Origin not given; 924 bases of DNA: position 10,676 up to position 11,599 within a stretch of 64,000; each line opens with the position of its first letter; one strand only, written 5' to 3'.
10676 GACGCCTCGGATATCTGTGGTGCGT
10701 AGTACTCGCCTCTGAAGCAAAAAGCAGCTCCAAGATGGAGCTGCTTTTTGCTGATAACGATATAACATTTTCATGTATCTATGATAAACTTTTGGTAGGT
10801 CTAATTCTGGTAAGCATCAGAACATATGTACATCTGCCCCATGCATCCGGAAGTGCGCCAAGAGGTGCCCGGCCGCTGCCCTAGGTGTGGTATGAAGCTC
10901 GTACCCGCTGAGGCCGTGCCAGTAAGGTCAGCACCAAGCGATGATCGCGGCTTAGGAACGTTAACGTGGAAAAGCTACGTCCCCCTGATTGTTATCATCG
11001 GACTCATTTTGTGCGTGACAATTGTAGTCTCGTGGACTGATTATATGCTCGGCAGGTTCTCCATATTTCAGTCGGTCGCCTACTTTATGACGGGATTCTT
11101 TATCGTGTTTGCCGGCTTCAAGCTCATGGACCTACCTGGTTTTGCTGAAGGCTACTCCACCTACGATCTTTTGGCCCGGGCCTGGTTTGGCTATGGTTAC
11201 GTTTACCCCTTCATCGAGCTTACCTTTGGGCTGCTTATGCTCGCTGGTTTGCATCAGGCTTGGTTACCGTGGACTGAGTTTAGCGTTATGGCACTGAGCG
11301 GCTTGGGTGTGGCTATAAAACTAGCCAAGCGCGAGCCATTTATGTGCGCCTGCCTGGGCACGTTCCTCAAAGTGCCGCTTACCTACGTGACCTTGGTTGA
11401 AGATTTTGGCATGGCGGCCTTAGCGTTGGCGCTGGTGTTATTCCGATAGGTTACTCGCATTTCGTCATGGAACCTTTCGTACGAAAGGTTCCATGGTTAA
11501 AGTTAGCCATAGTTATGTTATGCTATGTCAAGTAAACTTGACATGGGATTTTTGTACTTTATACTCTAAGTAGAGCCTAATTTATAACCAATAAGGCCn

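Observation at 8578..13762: Extracytoplasmic thiol-redox/methionine-repair module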

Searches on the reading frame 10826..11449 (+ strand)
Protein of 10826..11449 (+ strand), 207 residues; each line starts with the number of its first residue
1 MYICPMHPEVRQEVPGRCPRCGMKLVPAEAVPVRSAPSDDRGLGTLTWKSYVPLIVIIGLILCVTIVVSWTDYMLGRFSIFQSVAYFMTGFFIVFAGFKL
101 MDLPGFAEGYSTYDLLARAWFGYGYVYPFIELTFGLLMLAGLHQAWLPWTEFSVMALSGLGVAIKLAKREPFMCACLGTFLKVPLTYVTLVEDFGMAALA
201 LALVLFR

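Call 3: search_protein_families(library=pfam, proteins=[window:10826-11449:+], max_evalue=0.01)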
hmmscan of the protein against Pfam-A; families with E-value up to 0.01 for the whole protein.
window:10826-11449:+ (207 aa): 2 families
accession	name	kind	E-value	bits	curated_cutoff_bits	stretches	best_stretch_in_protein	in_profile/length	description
PF19335.5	HMBD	-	5.1e-13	49.2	23.6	1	2-28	2-28/28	Heavy metal binding domain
PF07291.16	MauE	-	2.1e-09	38.2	27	1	81-205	5-127/128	Methylamine utilisation protein MauE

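Call 4: search_protein_families(library=ncbifam, proteins=[window:10826-11449:+], max_evalue=0.01)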
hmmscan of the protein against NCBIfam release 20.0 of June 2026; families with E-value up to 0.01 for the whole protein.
window:10826-11449:+ (207 aa): 0 families

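Call 62: find_homologous_proteins(query=window:10826-11449:+)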
Query window:10826-11449:+ (207 aa): 1552 proteins with E <= 0.001 among 2232 candidates; the best 120 are listed.
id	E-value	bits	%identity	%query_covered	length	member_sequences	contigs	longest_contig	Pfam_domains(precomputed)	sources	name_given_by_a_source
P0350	6.8e-116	404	100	89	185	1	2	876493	PF07291.17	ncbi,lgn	-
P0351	8.6e-92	325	69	95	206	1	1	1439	PF19335.6,PF07291.17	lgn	-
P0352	9.3e-92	325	69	95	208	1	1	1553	PF19335.6,PF07291.17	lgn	-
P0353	1.1e-91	324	69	100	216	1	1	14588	PF19335.6,PF07291.17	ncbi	-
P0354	2.2e-91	323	69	95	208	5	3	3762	PF19335.6,PF07291.17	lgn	-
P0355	6.8e-91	322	68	95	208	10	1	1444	PF19335.6,PF07291.17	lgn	-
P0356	3.4e-90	320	69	95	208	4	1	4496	PF19335.6,PF07291.17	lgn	-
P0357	2.7e-89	317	68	95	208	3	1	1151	PF19335.6,PF07291.17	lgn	-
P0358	2.8e-89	317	71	94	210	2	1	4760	PF19335.6,PF07291.17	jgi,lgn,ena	-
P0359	2.3e-88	314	68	99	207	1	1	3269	PF19335.6,PF07291.17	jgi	jgi:hypothetical protein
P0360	5.6e-88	312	68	99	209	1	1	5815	PF19335.6,PF07291.17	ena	-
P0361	9.1e-88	312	69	95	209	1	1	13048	PF19335.6,PF07291.17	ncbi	-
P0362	1.2e-87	311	67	95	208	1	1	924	PF19335.6,PF07291.17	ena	-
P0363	1.4e-87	311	68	92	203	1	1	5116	PF19335.6,PF07291.17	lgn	-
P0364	1.5e-87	311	69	94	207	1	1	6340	PF19335.6,PF07291.17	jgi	jgi:hypothetical protein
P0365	1.9e-87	311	68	100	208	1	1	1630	PF19335.6,PF07291.17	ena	-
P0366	2.6e-87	310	68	94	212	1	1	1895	PF19335.6,PF07291.17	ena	-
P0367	4.3e-87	309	69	100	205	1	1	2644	PF19335.6,PF07291.17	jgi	jgi:hypothetical protein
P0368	5.3e-87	309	67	100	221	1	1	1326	PF19335.6,PF07291.17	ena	-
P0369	6.6e-87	309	69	95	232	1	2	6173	PF19335.6,PF07291.17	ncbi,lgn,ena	-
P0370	7.7e-87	309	70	92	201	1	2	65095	PF19335.6,PF07291.17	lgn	-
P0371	2.5e-86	307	68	94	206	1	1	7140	PF19335.6,PF07291.17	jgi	jgi:hypothetical protein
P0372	2.9e-86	307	65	94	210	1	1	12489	PF19335.6,PF07291.17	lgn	-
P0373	3.1e-86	307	68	100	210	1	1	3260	PF19335.6,PF07291.17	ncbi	-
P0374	3.9e-86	306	68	95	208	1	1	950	PF19335.6,PF07291.17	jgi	jgi:Heavy metal binding domain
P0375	4.0e-86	306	65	95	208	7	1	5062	PF19335.6,PF07291.17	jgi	jgi:hypothetical protein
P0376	4.5e-86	306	63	100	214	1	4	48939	PF19335.6,PF07291.17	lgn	-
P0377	7.6e-86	305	68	98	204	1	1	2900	PF19335.6,PF07291.17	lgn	-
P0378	7.8e-86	305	71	98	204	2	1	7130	PF19335.6,PF07291.17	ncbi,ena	-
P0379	8.2e-86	305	68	98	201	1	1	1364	PF19335.6,PF07291.17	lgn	-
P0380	9.2e-86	305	69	92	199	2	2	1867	PF19335.6,PF07291.17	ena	-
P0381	1.2e-85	305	68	98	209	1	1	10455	PF19335.6,PF07291.17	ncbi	-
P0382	1.4e-85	304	67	99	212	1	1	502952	PF19335.6,PF07291.17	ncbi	ncbi:MAG: heavy metal-binding domain-containing protein [Minisyncoccota bacterium]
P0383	1.5e-85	304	67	100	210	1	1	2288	PF19335.6,PF07291.17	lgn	-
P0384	1.6e-85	304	66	100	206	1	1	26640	PF19335.6,PF07291.17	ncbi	-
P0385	1.9e-85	304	66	97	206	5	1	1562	PF19335.6,PF07291.17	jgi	-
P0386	2.6e-85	304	65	94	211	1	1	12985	PF19335.6,PF07291.17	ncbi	-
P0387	2.8e-85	303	67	94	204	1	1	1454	PF19335.6,PF07291.17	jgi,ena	-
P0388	3.6e-85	303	66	94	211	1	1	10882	PF19335.6,PF07291.17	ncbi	-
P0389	4.6e-85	303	66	94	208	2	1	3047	PF19335.6,PF07291.17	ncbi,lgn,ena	-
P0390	6.2e-85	302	66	100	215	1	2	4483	PF19335.6,PF07291.17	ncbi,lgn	-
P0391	6.3e-85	302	66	94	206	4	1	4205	PF19335.6,PF07291.17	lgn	-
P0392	1.6e-84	301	67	94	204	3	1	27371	PF19335.6,PF07291.17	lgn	-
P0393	2.1e-84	301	63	94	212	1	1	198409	PF19335.6,PF07291.17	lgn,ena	-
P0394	2.2e-84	301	72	92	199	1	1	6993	PF19335.6,PF07291.17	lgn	-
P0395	2.3e-84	300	67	95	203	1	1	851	PF19335.6,PF07291.17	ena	-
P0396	2.5e-84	300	67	93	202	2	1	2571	PF19335.6,PF07291.17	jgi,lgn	-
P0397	2.8e-84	300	67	98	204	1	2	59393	PF19335.6,PF07291.17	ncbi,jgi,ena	-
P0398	3.4e-84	300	68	92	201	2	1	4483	PF19335.6,PF07291.17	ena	-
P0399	5.5e-84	299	66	96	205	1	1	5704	PF19335.6,PF07291.17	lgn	-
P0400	5.9e-84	299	67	95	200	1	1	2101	PF19335.6,PF07291.17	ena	-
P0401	5.9e-84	299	64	100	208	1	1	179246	PF19335.6,PF07291.17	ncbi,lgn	ncbi:MAG: heavy metal-binding domain-containing protein [Patescibacteria group bacterium]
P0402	7.9e-84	299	67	100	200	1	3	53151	PF19335.6,PF07291.17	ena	-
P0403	8.1e-84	299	63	100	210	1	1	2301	PF19335.6,PF07291.17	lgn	-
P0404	8.5e-84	299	69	95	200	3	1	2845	PF19335.6,PF07291.17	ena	-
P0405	8.7e-84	299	66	94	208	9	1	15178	PF19335.6,PF07291.17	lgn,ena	-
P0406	9.4e-84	299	69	98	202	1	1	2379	PF19335.6,PF07291.17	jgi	jgi:hypothetical protein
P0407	1.2e-83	298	68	96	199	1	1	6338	PF19335.6,PF07291.17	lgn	-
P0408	1.3e-83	298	68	95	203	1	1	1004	PF19335.6,PF07291.17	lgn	-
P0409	1.3e-83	298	66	94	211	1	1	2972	PF19335.6,PF07291.17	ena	-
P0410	2.2e-83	297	68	98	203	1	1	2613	PF19335.6,PF07291.17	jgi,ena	-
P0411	2.5e-83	297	67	94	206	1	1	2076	PF19335.6,PF07291.17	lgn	-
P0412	2.6e-83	297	68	95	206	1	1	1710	PF19335.6,PF07291.17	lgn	-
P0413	2.7e-83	297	66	100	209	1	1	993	PF19335.6,PF07291.17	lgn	-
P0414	3.3e-83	297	69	94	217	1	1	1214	PF19335.6,PF07291.17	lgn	-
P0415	3.7e-83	297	68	100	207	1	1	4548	PF19335.6,PF07291.17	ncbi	-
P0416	3.8e-83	297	67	95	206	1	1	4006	PF19335.6,PF07291.17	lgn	-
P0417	4.3e-83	296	64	94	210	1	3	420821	PF19335.6,PF07291.17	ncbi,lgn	-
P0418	4.6e-83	296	64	95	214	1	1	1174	PF19335.6,PF07291.17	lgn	-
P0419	6.2e-83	296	67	95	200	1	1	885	PF19335.6,PF07291.17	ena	-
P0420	6.4e-83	296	64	99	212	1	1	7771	PF19335.6,PF07291.17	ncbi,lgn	-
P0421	6.5e-83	296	66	95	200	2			PF19335.6,PF07291.17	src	-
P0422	6.6e-83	296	67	99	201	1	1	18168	PF19335.6,PF07291.17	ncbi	-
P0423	7.3e-83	296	69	92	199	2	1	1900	PF19335.6,PF07291.17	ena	-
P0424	7.8e-83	295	65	95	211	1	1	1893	PF19335.6,PF07291.17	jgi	jgi:hypothetical protein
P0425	1.0e-82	295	66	96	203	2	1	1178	PF19335.6,PF07291.17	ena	-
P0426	1.3e-82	295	67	100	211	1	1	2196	PF19335.6,PF07291.17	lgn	-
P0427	1.5e-82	295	66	100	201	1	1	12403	PF19335.6,PF07291.17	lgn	-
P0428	1.5e-82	295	68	95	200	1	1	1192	PF19335.6,PF07291.17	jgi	jgi:hypothetical protein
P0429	1.6e-82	294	68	99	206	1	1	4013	PF19335.6,PF07291.17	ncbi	-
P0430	1.7e-82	294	67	97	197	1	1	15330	PF19335.6,PF07291.17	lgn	-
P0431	1.7e-82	294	68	92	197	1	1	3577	PF19335.6,PF07291.17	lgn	-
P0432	1.8e-82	294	68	96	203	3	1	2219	PF19335.6,PF07291.17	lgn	-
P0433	1.9e-82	294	66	96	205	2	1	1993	PF19335.6,PF07291.17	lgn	-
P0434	2.2e-82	294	65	100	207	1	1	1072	PF19335.6,PF07291.17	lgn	-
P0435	2.3e-82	294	68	94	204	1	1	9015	PF19335.6,PF07291.17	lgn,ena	-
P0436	2.3e-82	294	64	98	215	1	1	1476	PF19335.6,PF07291.17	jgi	-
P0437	2.4e-82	294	65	100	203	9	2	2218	PF19335.6,PF07291.17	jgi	jgi:hypothetical protein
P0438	2.6e-82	294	69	97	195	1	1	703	PF19335.6,PF07291.17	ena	-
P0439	2.6e-82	294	63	95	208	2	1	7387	PF19335.6,PF07291.17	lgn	-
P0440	2.7e-82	294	66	99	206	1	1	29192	PF19335.6,PF07291.17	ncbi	-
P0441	4.1e-82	293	65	94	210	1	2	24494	PF19335.6,PF07291.17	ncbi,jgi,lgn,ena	-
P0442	4.5e-82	293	69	92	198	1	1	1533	PF19335.6,PF07291.17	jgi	jgi:hypothetical protein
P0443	4.9e-82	293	67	92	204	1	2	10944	PF19335.6,PF07291.17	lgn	-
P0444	5.0e-82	293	67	92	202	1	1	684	PF19335.6,PF07291.17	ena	-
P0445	5.3e-82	293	71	92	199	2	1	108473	PF19335.6,PF07291.17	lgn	-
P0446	5.7e-82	293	65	98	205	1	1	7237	PF19335.6,PF07291.17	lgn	-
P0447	6.2e-82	293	68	96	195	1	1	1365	PF19335.6,PF07291.17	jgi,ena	-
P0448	6.8e-82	292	62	100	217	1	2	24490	PF19335.6,PF07291.17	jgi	jgi:hypothetical protein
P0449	6.9e-82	292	67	92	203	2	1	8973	PF19335.6,PF07291.17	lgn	-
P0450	1.0e-81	292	66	96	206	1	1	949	PF19335.6,PF07291.17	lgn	-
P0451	1.2e-81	292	68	92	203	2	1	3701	PF19335.6,PF07291.17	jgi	jgi:hypothetical protein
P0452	1.3e-81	292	69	93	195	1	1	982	PF19335.6,PF07291.17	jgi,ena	-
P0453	1.4e-81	291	66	96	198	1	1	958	PF19335.6,PF07291.17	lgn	-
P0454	1.7e-81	291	65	92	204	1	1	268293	PF19335.6,PF07291.17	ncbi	-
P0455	1.7e-81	291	64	99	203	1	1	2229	PF19335.6,PF07291.17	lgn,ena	-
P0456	1.9e-81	291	67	92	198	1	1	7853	PF19335.6,PF07291.17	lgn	-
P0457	2.2e-81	291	62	99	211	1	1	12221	PF19335.6,PF07291.17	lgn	-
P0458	2.3e-81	291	64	99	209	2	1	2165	PF19335.6,PF07291.17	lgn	-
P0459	3.3e-81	290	65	95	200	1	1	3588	PF19335.6,PF07291.17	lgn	-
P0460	3.5e-81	290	64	92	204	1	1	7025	PF19335.6,PF07291.17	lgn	-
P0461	3.6e-81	290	66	99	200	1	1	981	PF19335.6,PF07291.17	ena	-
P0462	3.6e-81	290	64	94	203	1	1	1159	PF19335.6,PF07291.17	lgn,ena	-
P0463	4.3e-81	290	66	96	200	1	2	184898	PF19335.6,PF07291.17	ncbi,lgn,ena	-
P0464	4.6e-81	290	68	90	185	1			PF19335.6,PF07291.17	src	-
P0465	5.8e-81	289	65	95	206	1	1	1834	PF19335.6,PF07291.17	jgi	jgi:hypothetical protein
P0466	5.9e-81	289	67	92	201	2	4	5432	PF19335.6,PF07291.17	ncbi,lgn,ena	-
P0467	6.0e-81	289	66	95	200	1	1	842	PF19335.6,PF07291.17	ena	-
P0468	6.2e-81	289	66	97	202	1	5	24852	PF19335.6,PF07291.17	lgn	-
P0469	6.2e-81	289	66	96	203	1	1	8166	PF19335.6,PF07291.17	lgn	-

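Call 63: find_encoding_contigs(protein=P0382, flank=5000, max_places=1)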
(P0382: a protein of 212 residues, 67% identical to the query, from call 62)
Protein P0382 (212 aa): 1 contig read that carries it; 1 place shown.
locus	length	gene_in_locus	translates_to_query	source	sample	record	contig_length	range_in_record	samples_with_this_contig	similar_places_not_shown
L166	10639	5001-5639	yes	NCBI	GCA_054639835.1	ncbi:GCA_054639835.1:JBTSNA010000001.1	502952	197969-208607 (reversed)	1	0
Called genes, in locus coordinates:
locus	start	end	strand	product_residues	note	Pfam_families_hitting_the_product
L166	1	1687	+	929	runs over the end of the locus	PF13175:AAA_15 (weak), PF13476:AAA_23, PF13304:AAA_21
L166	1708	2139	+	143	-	-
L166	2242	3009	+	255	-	PF13462:Thioredoxin_4, PF01323:DSBA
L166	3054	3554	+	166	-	-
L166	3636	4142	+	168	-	-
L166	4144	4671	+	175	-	-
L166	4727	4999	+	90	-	PF02583:Trns_repr_metal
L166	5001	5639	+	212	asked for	PF19335:HMBD, PF07291:MauE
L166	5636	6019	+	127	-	PF13787:HXXEE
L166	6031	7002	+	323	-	-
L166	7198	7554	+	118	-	PF12840:HTH_20, PF01022:HTH_5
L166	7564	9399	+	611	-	PF00122:E1-E2_ATPase, PF00702:Hydrolase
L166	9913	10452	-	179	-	PF13730:HTH_36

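Call 64: find_encoding_contigs(protein=P0417, flank=5000, max_places=1)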
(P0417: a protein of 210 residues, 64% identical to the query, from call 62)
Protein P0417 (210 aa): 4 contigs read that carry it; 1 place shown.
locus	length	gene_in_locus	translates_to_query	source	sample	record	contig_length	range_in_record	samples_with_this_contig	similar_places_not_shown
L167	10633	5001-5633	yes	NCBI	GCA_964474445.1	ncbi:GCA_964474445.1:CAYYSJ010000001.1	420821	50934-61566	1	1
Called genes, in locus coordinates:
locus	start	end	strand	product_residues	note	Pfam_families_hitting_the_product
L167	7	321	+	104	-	-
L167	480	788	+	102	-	PF01541:GIY-YIG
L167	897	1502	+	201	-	PF01872:RibD_C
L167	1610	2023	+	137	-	PF10604:Polyketide_cyc2 (weak), PF08327:AHSA1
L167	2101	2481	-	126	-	PF03625:DUF302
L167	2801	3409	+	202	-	PF01872:RibD_C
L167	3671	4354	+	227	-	-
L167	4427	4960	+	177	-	PF08433:KTI12, PF01202:SKI (weak)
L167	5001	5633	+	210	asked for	PF19335:HMBD, PF07291:MauE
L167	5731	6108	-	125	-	-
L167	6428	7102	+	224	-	PF02586:SRAP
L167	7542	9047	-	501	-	-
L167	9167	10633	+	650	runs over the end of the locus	PF13177:DNA_pol3_delta2 (faint), PF13191:AAA_16 (weak), PF17871:AAA_lid_9 (weak), PF00158:Sigma54_activat (weak), PF00004:AAA, PF07724:AAA_2, PF07728:AAA_5, PF10431:ClpB_D2-small, +19 more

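Call 65: find_encoding_contigs(protein=P0454, flank=5000, max_places=1)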
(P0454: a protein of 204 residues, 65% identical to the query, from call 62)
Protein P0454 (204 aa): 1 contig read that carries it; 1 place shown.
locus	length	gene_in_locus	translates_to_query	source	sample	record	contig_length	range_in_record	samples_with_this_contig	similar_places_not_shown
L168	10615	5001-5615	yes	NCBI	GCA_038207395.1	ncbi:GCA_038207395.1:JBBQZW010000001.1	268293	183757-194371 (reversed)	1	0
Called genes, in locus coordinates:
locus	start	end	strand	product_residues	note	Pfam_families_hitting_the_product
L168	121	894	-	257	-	PF02673:BacA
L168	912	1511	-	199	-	PF09335:VTT_dom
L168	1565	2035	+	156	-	-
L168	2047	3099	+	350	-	PF03741:TerC, PF04332:DUF475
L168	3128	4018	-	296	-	PF02557:VanY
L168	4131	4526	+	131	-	-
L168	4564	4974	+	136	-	PF03713:DUF305, PF13628:DUF4142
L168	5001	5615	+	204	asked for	PF19335:HMBD, PF07291:MauE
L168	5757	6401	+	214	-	PF00657:Lipase_GDSL, PF13472:Lipase_GDSL_2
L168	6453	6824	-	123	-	-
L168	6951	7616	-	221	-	-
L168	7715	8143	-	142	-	PF07681:DoxX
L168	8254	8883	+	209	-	PF09335:VTT_dom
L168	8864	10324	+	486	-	PF01134:GIDA, PF07992:Pyr_redox_2, PF13450:NAD_binding_8 (faint), PF13738:Pyr_redox_3 (weak), PF00070:Pyr_redox, PF02852:Pyr_redox_dim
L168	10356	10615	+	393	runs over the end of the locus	PF01625:PMSR, PF01641:SelR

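Call 66: find_encoding_contigs(protein=P0393, flank=5000, max_places=1)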
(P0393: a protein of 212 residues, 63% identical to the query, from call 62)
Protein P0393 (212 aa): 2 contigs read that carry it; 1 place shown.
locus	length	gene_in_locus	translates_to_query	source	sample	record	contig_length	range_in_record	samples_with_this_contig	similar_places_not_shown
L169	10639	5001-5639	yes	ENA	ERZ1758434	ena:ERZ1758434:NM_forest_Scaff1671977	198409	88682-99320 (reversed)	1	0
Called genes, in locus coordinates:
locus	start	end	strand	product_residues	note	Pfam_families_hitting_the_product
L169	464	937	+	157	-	-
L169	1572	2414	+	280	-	-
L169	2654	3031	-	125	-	-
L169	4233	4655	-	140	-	PF00892:EamA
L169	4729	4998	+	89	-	PF02583:Trns_repr_metal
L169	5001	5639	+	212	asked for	PF19335:HMBD, PF07291:MauE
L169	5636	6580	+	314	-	PF13115:YtkA (faint)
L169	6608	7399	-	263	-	PF00160:Pro_isomerase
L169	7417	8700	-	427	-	PF03979:Sigma70_r1_1 (weak), PF00140:Sigma70_r1_2, PF04542:Sigma70_r2, PF04539:Sigma70_r3, PF04545:Sigma70_r4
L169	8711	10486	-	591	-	PF01807:Zn_ribbon_DnaG, PF08275:DNAG_N, PF01751:Toprim, PF13155:Toprim_2, PF13662:Toprim_4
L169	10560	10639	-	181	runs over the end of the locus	PF01551:Peptidase_M23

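Call 77: search_solved_structures(query=window:10826-11449:+, max_evalue=1)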
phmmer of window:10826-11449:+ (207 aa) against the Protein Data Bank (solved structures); distinct sequences matched with E-value up to 1: 2.
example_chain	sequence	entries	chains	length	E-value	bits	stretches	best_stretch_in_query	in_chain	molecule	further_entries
8ovl_A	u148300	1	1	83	3.8e-08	36.6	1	1-34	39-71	Copper-translocating P-type ATPase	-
3rfu_A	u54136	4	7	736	4.6e-07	33.1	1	1-37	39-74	Copper efflux ATPase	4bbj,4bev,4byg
